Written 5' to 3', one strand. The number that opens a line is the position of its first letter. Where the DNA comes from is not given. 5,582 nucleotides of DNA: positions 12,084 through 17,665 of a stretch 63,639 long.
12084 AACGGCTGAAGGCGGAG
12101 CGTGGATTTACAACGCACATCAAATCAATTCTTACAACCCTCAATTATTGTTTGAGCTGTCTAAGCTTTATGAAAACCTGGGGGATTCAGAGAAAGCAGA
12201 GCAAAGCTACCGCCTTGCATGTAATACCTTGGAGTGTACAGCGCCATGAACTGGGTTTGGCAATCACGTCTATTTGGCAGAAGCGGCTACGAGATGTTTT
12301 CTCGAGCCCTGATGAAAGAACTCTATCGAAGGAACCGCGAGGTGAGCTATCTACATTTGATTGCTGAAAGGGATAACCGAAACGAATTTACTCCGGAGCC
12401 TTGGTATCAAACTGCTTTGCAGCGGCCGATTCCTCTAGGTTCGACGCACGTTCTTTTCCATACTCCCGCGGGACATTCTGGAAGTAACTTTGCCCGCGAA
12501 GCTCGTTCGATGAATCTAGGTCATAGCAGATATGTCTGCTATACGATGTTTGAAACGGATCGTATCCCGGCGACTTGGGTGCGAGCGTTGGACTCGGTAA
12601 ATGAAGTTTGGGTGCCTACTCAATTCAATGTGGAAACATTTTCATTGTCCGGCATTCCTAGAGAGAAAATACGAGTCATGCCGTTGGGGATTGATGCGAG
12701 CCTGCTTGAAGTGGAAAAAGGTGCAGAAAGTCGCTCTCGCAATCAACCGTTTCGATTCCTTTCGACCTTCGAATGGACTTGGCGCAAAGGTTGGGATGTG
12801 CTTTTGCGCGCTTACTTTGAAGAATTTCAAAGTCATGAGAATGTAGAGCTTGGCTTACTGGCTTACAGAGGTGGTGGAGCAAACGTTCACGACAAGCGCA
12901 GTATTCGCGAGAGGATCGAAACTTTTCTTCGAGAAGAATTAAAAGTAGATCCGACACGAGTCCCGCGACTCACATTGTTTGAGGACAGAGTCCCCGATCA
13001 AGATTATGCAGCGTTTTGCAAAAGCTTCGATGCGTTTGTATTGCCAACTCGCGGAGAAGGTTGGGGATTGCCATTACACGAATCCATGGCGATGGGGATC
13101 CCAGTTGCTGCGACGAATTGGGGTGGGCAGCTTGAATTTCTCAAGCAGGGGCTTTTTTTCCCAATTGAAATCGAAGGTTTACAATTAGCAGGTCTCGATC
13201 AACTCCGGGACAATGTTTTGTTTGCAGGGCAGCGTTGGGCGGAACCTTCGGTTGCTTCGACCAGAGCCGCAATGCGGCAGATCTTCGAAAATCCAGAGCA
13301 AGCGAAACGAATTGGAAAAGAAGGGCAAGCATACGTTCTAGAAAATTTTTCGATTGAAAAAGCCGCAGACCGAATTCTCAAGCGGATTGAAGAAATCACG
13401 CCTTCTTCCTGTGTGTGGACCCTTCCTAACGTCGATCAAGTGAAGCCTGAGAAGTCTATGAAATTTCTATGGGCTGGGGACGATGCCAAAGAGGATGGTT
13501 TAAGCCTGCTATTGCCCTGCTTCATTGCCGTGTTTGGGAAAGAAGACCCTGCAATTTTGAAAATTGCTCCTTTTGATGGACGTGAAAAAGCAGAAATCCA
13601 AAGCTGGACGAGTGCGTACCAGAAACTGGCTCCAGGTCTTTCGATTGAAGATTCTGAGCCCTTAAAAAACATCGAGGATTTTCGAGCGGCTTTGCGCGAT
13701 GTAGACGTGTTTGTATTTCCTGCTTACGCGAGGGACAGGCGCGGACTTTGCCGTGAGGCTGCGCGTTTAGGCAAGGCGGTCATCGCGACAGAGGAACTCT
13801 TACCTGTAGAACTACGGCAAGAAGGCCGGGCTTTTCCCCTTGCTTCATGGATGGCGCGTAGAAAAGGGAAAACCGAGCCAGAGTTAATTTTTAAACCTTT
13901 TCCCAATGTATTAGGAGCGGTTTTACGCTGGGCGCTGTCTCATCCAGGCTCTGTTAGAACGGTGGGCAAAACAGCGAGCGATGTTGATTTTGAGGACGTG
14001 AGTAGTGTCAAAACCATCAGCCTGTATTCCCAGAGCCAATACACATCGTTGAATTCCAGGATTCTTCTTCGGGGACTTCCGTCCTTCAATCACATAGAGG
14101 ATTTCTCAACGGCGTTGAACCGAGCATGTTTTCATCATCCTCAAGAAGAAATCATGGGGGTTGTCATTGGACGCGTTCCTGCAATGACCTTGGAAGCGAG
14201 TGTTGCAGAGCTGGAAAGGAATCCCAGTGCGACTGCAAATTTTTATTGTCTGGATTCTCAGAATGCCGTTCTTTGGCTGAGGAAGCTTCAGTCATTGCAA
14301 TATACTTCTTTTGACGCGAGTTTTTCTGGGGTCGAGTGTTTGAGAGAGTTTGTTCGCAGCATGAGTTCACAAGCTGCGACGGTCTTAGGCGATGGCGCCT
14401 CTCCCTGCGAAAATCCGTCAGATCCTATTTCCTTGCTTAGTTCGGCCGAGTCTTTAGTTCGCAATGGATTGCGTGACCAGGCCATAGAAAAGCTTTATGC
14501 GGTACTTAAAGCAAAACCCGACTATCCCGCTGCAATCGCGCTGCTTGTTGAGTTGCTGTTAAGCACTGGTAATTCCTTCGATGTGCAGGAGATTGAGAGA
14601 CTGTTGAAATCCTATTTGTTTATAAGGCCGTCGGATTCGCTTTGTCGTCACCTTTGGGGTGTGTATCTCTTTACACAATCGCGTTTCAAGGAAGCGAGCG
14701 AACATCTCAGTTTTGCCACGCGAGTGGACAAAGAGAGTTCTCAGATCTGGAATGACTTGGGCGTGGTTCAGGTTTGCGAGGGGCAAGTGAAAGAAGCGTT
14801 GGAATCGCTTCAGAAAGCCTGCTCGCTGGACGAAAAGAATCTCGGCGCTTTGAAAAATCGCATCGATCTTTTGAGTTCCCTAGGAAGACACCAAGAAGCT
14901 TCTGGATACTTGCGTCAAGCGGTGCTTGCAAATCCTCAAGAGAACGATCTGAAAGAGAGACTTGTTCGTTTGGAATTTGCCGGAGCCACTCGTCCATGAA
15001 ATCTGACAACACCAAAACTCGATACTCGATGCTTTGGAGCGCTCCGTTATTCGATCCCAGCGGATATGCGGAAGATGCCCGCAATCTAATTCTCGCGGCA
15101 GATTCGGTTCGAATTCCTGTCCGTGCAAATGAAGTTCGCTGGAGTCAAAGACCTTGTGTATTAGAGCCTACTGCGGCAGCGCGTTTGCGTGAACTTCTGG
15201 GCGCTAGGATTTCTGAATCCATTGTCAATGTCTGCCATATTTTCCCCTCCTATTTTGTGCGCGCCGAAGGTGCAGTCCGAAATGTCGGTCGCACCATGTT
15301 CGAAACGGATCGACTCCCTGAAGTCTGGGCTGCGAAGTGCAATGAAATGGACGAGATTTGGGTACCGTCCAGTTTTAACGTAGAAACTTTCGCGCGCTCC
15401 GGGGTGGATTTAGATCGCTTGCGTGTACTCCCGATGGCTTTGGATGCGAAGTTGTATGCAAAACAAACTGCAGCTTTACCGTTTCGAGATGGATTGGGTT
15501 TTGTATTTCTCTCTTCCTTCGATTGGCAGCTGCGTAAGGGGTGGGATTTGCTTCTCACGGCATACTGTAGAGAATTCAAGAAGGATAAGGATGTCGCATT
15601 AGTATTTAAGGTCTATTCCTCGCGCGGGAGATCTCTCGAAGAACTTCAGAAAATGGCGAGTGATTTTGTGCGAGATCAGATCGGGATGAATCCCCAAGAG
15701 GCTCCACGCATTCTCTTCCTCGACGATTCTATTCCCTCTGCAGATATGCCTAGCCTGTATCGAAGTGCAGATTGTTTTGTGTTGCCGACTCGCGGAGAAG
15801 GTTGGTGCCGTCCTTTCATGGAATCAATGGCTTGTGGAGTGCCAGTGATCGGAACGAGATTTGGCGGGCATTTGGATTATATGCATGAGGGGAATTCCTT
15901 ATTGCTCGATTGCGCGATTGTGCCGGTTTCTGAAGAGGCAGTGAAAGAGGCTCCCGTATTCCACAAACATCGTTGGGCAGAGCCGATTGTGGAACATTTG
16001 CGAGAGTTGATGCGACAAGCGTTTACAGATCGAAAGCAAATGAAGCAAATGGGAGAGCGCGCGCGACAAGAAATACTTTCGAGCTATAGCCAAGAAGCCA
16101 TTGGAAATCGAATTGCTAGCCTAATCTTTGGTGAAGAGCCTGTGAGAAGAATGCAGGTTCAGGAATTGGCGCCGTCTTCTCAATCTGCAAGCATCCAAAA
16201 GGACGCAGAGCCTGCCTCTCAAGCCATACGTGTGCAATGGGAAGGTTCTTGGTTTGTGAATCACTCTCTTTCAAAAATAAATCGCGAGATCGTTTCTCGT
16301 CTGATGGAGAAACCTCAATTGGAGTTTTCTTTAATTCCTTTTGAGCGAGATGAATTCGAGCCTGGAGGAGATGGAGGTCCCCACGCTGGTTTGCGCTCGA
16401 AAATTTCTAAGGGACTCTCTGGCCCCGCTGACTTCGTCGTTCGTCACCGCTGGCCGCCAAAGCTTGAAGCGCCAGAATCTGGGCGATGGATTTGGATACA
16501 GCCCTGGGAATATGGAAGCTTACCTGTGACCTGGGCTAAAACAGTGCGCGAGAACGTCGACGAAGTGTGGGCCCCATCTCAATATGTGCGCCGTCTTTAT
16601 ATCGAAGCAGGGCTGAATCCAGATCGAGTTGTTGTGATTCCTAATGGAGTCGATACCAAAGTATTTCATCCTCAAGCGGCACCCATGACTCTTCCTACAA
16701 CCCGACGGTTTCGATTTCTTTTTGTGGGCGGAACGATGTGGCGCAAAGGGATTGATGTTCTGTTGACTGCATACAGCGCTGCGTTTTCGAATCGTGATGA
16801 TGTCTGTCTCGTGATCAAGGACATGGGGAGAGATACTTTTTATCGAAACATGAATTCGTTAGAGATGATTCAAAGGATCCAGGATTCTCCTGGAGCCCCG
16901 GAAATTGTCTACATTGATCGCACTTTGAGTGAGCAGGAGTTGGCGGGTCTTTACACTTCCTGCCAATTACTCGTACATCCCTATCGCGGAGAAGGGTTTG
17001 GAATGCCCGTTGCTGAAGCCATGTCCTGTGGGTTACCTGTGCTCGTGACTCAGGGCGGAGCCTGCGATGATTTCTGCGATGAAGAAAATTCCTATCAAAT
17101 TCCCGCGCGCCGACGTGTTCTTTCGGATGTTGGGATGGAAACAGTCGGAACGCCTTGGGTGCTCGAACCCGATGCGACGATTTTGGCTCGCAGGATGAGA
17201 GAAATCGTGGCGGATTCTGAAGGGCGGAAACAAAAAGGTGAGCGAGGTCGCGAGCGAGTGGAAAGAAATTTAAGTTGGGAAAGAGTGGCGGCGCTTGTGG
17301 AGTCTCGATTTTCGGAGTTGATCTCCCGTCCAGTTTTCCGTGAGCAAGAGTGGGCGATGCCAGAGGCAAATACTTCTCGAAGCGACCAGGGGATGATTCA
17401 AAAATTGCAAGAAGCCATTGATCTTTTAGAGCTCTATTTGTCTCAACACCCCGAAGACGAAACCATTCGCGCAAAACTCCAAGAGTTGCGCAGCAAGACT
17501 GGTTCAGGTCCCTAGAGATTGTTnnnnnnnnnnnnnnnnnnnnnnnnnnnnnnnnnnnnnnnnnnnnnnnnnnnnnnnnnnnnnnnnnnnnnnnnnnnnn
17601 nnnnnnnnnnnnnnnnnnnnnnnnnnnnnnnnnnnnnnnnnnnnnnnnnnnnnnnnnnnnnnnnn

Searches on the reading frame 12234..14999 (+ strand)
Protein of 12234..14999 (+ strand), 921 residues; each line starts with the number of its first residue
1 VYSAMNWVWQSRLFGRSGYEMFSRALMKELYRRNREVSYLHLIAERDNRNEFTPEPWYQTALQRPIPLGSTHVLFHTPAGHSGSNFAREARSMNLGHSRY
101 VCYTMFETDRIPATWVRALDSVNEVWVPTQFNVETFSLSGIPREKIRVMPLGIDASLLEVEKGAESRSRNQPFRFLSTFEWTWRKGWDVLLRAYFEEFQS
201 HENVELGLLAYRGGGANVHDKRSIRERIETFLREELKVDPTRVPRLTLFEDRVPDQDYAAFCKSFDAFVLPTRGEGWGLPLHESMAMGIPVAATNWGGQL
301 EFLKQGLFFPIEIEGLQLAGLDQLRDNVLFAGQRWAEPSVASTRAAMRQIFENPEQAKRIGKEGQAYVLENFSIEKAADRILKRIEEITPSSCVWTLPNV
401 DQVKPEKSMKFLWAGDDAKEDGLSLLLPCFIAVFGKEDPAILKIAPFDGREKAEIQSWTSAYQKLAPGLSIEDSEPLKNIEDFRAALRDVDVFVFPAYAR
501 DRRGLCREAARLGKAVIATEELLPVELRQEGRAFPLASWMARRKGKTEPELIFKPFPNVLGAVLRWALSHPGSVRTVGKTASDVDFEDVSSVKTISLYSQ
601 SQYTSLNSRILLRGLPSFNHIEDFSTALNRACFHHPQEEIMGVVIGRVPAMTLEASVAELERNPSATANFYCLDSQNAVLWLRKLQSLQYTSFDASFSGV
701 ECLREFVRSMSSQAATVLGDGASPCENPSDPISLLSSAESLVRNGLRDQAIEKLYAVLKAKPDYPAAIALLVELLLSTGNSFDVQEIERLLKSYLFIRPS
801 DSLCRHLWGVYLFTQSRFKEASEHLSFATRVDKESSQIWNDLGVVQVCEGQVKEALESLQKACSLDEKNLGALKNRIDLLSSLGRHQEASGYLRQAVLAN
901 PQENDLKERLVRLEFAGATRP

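Call 9: search_protein_families(library=pfam, proteins=[window:12234-14999:+], max_evalue=0.00001)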
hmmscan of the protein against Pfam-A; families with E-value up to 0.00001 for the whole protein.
window:12234-14999:+ (921 aa): 8 families
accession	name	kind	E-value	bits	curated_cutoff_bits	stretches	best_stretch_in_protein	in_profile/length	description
PF13692.12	Glyco_trans_1_4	-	3.7e-17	63.4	27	1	175-306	6-118/142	Glycosyl transferases group 1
PF14559.12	TPR_19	-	4.6e-12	46.5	25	0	849-905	4-60/68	Tetratricopeptide repeat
PF00534.26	Glycos_transf_1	-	2.8e-11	43.7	26.4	1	249-306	77-134/172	Glycosyl transferases group 1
PF13428.12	TPR_14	-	4.2e-10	39.7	23.5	0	872-913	3-44/44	Tetratricopeptide repeat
PF13432.12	TPR_16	-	1.7e-09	38.4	32.7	0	808-866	3-61/65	Tetratricopeptide repeat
PF00515.34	TPR_1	-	3.4e-07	30.2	27.8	0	837-869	2-34/34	Tetratricopeptide repeat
PF07719.23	TPR_2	-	5.2e-07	29.7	27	0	837-869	2-34/34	Tetratricopeptide repeat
PF13414.12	TPR_11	-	1.1e-06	28.7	26.8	0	850-870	8-28/42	TPR repeat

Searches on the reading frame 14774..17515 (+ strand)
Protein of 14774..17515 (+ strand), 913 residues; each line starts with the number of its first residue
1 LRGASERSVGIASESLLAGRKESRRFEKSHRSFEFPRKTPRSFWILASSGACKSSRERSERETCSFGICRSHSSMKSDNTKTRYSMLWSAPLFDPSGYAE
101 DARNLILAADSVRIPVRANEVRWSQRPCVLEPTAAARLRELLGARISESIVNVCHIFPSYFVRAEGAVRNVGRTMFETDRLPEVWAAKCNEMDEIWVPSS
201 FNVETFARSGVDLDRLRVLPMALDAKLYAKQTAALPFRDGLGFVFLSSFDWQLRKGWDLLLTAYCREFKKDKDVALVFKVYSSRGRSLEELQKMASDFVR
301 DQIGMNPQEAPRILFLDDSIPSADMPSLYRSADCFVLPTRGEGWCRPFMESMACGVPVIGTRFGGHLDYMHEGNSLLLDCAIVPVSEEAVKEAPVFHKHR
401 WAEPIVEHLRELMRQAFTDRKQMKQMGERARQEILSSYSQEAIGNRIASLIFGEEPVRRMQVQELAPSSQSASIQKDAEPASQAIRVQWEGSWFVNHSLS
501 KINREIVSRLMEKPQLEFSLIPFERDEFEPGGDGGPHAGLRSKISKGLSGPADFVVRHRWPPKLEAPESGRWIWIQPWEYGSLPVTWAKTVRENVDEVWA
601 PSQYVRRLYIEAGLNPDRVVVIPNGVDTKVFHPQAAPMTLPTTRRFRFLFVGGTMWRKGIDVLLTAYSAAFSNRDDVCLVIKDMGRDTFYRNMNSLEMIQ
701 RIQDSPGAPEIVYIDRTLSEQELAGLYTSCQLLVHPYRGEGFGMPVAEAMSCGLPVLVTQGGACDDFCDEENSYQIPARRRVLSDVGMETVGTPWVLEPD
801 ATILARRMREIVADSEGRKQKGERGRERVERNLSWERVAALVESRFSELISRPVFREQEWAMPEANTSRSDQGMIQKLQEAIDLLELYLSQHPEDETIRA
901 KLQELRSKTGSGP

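Call 9: search_protein_families(library=pfam, proteins=[window:14774-17515:+], max_evalue=0.00001)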
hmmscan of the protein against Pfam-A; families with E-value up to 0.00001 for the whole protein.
window:14774-17515:+ (913 aa): 6 families
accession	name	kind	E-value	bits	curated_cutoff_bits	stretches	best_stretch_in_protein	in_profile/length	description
PF13692.12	Glyco_trans_1_4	-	6.2e-33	114.5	27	2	646-777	2-125/142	Glycosyl transferases group 1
PF00534.26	Glycos_transf_1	-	8.4e-31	107.2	26.4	2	645-772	15-135/172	Glycosyl transferases group 1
PF20706.3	GT4-conflict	-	2e-21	76.9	26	1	618-840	173-383/385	Family 4 Glycosyltransferase in conflict systems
PF13524.12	Glyco_trans_1_2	-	4.7e-12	46.5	25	0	713-840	30-140/144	Glycosyl transferase-like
PF13439.12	Glyco_transf_4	-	1.5e-09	38.6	28.5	1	578-629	117-169/170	Glycosyltransferase Family 4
PF13579.12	Glyco_trans_4_4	-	1.7e-06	28.9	29.7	0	585-625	118-158/158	Glycosyl transferase 4-like domain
